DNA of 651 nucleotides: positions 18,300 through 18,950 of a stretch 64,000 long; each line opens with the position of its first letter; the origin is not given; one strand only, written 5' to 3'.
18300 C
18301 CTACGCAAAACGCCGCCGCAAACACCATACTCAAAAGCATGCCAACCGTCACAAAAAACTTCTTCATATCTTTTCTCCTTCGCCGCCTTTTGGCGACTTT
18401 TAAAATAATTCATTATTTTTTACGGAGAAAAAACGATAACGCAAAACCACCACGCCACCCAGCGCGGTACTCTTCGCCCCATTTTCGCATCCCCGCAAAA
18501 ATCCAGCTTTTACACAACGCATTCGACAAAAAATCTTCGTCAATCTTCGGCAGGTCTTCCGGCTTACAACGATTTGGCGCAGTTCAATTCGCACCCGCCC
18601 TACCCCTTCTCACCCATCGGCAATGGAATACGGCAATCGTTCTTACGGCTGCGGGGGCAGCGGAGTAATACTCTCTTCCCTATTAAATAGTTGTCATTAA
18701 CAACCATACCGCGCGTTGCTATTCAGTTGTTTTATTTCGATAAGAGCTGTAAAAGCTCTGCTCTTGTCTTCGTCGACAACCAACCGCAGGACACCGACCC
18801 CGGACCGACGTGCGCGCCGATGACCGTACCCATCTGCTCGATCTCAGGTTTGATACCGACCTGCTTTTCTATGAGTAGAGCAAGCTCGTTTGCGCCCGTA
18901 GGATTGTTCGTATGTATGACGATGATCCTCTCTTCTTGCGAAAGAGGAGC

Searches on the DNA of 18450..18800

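Call 55: search_rna_families(source=window, start=18450, end=18800, threshold=gathering, show_alignments=1)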
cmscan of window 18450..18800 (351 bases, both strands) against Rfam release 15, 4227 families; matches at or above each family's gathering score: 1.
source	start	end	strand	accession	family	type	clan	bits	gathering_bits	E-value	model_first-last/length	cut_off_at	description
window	18532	18728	-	RF00174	Cobalamin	Cis-reg; riboswitch;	CL00101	66.1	31.5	2.2e-16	1-189/189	no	Cobalamin riboswitch aptamer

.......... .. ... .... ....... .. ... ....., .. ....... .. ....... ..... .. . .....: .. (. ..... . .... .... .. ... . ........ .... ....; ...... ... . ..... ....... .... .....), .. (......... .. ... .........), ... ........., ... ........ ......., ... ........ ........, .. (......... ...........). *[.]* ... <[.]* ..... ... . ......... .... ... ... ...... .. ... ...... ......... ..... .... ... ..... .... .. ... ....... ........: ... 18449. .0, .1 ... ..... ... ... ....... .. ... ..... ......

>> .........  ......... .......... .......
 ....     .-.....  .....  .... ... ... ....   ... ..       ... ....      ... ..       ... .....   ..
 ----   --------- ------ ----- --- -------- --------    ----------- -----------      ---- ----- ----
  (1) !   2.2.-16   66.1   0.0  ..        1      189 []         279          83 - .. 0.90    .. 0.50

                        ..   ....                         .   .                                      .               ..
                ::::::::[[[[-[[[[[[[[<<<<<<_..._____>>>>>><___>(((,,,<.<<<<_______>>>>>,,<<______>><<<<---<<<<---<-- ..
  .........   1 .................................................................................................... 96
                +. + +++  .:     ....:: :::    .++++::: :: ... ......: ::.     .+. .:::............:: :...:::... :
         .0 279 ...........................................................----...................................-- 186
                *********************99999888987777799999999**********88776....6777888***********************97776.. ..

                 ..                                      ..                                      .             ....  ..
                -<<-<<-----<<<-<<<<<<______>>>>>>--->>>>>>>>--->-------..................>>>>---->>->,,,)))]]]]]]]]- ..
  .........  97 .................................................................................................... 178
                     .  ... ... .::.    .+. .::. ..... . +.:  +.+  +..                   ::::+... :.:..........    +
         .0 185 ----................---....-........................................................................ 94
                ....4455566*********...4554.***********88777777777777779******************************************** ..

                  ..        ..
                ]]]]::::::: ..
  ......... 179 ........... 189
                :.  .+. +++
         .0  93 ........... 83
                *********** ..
